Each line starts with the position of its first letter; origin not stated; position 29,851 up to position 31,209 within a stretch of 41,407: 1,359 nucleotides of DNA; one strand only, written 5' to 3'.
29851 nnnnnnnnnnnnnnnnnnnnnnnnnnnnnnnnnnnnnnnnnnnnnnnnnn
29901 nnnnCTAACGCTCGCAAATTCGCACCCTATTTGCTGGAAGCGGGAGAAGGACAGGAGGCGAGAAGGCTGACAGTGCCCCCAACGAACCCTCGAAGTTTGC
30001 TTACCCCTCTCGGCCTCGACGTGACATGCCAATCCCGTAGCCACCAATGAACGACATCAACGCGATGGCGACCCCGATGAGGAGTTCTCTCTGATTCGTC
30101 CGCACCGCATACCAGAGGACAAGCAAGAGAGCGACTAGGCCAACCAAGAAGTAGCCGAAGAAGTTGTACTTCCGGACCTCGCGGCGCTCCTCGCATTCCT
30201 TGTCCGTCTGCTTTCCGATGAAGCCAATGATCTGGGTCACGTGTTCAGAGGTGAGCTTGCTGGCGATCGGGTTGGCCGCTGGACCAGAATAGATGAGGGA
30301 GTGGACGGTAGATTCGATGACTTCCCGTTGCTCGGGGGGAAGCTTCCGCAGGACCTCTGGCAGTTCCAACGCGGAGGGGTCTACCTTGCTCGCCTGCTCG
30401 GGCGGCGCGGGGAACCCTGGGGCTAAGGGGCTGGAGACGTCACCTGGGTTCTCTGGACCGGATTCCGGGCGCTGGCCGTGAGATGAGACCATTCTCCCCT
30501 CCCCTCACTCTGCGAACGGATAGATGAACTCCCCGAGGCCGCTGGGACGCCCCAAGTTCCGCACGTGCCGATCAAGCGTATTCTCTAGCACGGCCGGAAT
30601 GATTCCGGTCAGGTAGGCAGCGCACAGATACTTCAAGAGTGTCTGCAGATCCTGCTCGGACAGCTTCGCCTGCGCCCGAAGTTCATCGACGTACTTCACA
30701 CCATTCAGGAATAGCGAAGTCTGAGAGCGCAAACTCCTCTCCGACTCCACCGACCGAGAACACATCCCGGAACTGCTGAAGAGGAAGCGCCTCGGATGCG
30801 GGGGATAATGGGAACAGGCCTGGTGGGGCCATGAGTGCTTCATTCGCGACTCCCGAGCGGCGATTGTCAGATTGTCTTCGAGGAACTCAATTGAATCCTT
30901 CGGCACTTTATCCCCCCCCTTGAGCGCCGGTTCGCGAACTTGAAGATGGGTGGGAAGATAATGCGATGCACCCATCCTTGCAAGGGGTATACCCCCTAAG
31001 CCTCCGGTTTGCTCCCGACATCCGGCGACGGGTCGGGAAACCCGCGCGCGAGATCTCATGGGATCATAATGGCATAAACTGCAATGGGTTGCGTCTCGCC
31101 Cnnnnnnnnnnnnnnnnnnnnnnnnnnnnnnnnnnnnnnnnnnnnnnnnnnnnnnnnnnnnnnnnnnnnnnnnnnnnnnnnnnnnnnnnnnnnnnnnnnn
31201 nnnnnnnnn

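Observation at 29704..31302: Duplicated terL 3' end brackets a 1.39-kb cassette: footprint of a targeted insertion or module swap at the terminase C-terminus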

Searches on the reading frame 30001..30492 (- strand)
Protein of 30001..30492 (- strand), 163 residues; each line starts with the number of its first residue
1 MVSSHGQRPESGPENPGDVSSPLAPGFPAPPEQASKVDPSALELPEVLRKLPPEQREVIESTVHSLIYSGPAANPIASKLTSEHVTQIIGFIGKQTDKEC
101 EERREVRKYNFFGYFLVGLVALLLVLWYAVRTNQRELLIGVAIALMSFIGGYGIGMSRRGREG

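Call 8: search_protein_families(library=pfam, proteins=[window:30004-30492:-], max_evalue=0.01)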
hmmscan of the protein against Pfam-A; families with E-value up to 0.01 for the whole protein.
window:30004-30492:- (163 aa): 0 families

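Call 19: find_encoding_contigs(protein=window:30001-30492:-, flank=8000, max_places=10)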
Protein window:30001-30492:- (163 aa): 3 contigs read that carry it; 3 places shown.
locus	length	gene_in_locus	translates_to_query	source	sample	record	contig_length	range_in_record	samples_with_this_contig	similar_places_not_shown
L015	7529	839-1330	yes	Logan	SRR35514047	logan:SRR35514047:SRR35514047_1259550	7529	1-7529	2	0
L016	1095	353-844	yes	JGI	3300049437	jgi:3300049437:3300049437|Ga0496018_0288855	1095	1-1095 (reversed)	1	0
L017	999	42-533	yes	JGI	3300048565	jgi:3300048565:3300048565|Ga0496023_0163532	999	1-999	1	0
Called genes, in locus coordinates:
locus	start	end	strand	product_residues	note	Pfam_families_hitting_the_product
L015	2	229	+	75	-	?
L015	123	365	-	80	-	-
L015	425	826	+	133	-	-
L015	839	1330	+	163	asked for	-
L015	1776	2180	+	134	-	PF22091:DUF6941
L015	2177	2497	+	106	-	-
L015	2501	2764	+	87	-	PF05016:ParE_toxin (weak)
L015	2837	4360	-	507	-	PF00239:Resolvase, PF07508:Recombinase (weak), PF13408:Zn_ribbon_recom (faint)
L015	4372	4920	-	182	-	-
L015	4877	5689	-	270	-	PF13588:HSDR_N_2 (weak)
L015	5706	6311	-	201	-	-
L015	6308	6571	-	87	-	-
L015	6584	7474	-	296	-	-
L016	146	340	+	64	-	-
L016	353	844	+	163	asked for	-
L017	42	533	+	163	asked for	-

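Call 27: find_related_loci(query=window:30004-30492:-, collection=viral_contigs, flank=6000)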
Query window:30004-30492:- (163 aa) in viral_contigs; peptide patterns used: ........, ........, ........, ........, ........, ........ (x = any residue, [..] = any of these).
17 stretches matched a pattern, but none encodes a relative of the query by tblastn (E <= 1e-3).

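Call 30: find_homologous_proteins(query=window:30004-30492:-, max_evalue=0.001)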
Query window:30004-30492:- (163 aa): 1 proteins with E <= 0.001 among 476 candidates.
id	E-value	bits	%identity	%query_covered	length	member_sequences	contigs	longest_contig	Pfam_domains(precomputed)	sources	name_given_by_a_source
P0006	5.4e-102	357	100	100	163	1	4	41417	-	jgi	jgi:hypothetical protein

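Call 31: search_protein_families(library=pfam, proteins=[window:30004-30492:-], max_evalue=10)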
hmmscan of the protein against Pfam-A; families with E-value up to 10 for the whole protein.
window:30004-30492:- (163 aa): 3 families
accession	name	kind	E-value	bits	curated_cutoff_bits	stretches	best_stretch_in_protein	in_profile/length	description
PF08281.18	Sigma70_r4_2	-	0.078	13.1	25.7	1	43-60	3-20/54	Sigma-70, region 4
PF04756.19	OST3_OST6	-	0.11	12.4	27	1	82-152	124-199/294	OST3 / OST6 family, transporter family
PF20990.2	DUF2207_C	-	0.25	11.5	33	1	96-160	127-193/247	Predicted membrane protein (DUF2207) C-terminal domain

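Call 32: search_protein_families(library=phrogs, proteins=[window:30004-30492:-], max_evalue=0.01)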
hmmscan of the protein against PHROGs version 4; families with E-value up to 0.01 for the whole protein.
window:30004-30492:- (163 aa): 0 families

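Call 47: search_dna_similar(query=window:30004-30492:-, collection=phages, mode=protein, max_evalue=0.01, max_rows=15)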
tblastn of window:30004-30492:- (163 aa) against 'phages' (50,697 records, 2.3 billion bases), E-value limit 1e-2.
No match.

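Call 66: search_protein_representatives(protein=window:30004-30492:-)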
Query: 163 residues. Proteins with E-value up to 0.001 (for the whole library): 513; up to 1e-10: 56; up to 1e-30: 1. The best 150 are listed.
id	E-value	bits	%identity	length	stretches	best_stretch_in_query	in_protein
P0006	1.7e-102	356.8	100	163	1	1-163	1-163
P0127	1.7e-17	80.5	40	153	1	23-160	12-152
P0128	5.2e-17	78.9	40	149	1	32-156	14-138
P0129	1.7e-16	77.3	41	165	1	44-160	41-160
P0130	1.1e-15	74.6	41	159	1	11-156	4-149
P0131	2.0e-15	73.8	37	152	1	32-158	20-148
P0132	9.2e-15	71.6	40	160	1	16-156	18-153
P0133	1.2e-14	71.3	38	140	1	42-159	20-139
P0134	2.2e-14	70.4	35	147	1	32-159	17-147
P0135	5.3e-14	69.2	41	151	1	12-159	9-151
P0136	6.3e-14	68.9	39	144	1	45-162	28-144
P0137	1.2e-13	68.0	33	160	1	20-160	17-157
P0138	1.2e-13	68.0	41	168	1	39-156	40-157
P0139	1.7e-13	67.5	35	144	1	43-156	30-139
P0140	2.2e-13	67.2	36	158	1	51-160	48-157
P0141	2.5e-13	67.0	34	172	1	7-156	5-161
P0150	6.7e-13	65.6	28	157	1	16-157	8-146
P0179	8.2e-11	58.8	35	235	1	45-160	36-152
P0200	4.6e-10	56.4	28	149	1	16-161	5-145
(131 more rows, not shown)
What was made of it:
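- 30001..30492 (-): ORF163, a small protein with two C-terminal transmembrane helices (second gene of the module). 513 representative clusters at E<=1e-3 (call 66).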

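Call 67: search_protein_families(library=pfam, proteins=[P0127, P0128, P0129, P0130, P0131, P0137, P0141, P0150, P0179, P0200], max_evalue=0.01)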
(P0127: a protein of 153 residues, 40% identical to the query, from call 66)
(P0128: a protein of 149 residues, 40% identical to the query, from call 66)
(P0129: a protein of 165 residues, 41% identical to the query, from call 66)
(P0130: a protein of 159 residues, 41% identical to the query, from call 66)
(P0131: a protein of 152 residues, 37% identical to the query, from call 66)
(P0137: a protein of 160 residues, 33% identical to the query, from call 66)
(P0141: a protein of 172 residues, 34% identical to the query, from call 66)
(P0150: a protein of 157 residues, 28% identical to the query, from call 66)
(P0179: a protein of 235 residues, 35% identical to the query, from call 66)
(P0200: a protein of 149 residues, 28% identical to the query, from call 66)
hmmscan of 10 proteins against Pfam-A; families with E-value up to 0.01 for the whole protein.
P0127 (153 aa): 0 families

P0128 (149 aa): 0 families

P0129 (165 aa): 0 families

P0130 (159 aa): 0 families

P0131 (152 aa): 0 families

P0137 (160 aa): 0 families

P0141 (172 aa): 0 families

P0150 (157 aa): 1 family
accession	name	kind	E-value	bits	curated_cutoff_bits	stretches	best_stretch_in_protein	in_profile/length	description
PF14377.11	UBM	-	0.00016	21.4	23.3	1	31-50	6-25/35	Ubiquitin binding region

P0179 (235 aa): 0 families

P0200 (149 aa): 0 families
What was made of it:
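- On DUF2335 (Pfam PF10097) for ORF163: No hit at E<=10 for ORF163, and none at E<=0.01 for 10 homologs (calls 31, 67).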

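Call 68: find_encoding_contigs(protein=P0127, flank=5000, max_places=4)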
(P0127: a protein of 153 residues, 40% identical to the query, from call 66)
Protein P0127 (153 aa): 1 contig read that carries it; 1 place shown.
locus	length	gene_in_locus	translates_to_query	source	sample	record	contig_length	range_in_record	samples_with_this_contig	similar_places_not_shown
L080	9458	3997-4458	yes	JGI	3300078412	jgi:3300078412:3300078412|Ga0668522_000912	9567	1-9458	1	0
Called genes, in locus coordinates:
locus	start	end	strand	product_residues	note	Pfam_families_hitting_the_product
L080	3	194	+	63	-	?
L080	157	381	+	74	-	-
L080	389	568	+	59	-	-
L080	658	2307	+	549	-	PF20155:TMP_3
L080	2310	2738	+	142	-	-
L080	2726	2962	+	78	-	-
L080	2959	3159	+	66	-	-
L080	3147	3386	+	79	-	-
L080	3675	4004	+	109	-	-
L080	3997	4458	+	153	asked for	-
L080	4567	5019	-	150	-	-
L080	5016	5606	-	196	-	-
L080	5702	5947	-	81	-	-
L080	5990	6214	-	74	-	-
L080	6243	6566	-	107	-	-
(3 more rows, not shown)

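Call 70: find_encoding_contigs(protein=P0128, flank=5000, max_places=4)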
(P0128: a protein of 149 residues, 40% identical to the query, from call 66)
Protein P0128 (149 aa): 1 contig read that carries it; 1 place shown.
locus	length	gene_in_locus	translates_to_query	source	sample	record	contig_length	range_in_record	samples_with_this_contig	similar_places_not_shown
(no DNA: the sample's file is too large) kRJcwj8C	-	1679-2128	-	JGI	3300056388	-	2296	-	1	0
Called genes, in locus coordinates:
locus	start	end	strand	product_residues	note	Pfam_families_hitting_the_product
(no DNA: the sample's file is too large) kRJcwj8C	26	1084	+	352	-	PF00589:Phage_integrase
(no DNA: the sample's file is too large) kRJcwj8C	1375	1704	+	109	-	-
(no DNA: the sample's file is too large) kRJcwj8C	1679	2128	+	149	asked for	-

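Call 71: find_encoding_contigs(protein=P0130, flank=5000, max_places=4)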
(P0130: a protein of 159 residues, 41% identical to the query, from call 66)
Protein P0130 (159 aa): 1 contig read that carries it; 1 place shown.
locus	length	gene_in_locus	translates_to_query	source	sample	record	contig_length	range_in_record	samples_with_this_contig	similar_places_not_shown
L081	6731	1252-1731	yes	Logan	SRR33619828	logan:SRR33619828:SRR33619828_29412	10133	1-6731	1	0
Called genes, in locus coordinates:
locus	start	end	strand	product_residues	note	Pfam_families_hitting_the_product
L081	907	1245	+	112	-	-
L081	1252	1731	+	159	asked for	-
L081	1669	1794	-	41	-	-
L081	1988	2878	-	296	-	-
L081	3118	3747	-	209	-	-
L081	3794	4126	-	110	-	-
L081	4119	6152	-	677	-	PF05572:Peptidase_M43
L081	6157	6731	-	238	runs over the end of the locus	-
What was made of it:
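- (8) The ORF163 module occurs elsewhere as a two-gene unit near integrases (calls 68, 70, 71), as expected for mobile cargo.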

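Call 74: search_protein_families(library=padloc, proteins=[window:30004-30492:-], max_evalue=0.01)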
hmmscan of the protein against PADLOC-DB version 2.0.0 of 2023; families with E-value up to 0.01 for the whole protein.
window:30004-30492:- (163 aa): 0 families

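Call 75: search_protein_families(library=ncbifam, proteins=[window:30004-30492:-], max_evalue=0.01)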
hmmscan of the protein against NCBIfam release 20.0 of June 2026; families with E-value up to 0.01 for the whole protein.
window:30004-30492:- (163 aa): 0 families

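Call 79: find_related_loci(query=A3, collection=viral_contigs, flank=6000)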
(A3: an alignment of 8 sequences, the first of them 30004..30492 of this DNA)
Query A3 (163 aa) in viral_contigs; peptide patterns used: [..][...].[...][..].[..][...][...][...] (x = any residue, [..] = any of these).
17 stretches matched a pattern; 1 encode a relative of the query (tblastn E <= 1e-3); 1 distinct loci.
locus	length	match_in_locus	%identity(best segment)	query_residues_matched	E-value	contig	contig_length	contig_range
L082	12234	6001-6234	32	74-155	7e-7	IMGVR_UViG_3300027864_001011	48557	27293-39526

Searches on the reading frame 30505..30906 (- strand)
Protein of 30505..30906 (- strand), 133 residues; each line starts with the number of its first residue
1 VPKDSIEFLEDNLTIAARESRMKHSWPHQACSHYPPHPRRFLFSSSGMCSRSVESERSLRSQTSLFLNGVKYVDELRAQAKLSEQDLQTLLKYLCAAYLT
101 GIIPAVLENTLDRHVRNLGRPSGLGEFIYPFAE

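Call 28: find_related_loci(query=window:30508-30906:-, collection=viral_contigs, flank=6000)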
Query window:30508-30906:- (133 aa) in viral_contigs; peptide patterns used: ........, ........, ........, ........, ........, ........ (x = any residue, [..] = any of these).
16 stretches matched a pattern, but none encodes a relative of the query by tblastn (E <= 1e-3).

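Call 31: search_protein_families(library=pfam, proteins=[window:30508-30906:-], max_evalue=10)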
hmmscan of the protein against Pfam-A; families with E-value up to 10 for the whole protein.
window:30508-30906:- (133 aa): 1 family
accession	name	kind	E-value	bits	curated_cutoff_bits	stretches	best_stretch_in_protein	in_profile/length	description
PF18403.7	Thioredoxin_15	-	0.083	13.3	27.4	1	60-112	139-190/207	Thioredoxin-like domain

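Call 32: search_protein_families(library=phrogs, proteins=[window:30508-30906:-], max_evalue=0.01)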
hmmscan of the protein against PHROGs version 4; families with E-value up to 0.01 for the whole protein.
window:30508-30906:- (133 aa): 0 families

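Call 39: find_encoding_contigs(protein=window:30505-30906:-, flank=8000, max_places=10)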
Protein window:30505-30906:- (133 aa): 1 contig read that carries it; 1 place shown.
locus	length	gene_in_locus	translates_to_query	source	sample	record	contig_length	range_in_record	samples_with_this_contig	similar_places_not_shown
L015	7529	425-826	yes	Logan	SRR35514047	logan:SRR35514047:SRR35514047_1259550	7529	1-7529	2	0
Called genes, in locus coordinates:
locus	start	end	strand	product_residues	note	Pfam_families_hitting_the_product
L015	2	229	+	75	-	?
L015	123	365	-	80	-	-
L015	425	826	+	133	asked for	-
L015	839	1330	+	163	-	-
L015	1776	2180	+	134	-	PF22091:DUF6941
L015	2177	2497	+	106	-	-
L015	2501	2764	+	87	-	PF05016:ParE_toxin (weak)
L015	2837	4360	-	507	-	PF00239:Resolvase, PF07508:Recombinase (weak), PF13408:Zn_ribbon_recom (faint)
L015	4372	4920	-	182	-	-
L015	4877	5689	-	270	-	PF13588:HSDR_N_2 (weak)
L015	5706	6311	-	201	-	-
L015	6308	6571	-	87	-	-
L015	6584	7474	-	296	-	-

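Call 74: search_protein_families(library=padloc, proteins=[window:30508-30906:-], max_evalue=0.01)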
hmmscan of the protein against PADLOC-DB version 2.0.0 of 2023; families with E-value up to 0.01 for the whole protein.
window:30508-30906:- (133 aa): 0 families

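Call 75: search_protein_families(library=ncbifam, proteins=[window:30508-30906:-], max_evalue=0.01)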
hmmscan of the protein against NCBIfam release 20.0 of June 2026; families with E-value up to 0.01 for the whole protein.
window:30508-30906:- (133 aa): 0 families

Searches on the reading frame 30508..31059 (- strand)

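Call 8: search_protein_families(library=pfam, proteins=[window:30508-31059:-], max_evalue=0.01)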
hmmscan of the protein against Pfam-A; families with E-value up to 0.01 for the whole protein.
window:30508-31059:- (184 aa): 0 families

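Call 31: search_protein_families(library=pfam, proteins=[window:30508-31059:-], max_evalue=10)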
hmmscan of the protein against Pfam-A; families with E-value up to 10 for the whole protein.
window:30508-31059:- (184 aa): 1 family
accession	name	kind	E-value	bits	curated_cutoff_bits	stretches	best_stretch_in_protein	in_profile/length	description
PF18403.7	Thioredoxin_15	-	0.16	12.4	27.4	1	111-163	139-190/207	Thioredoxin-like domain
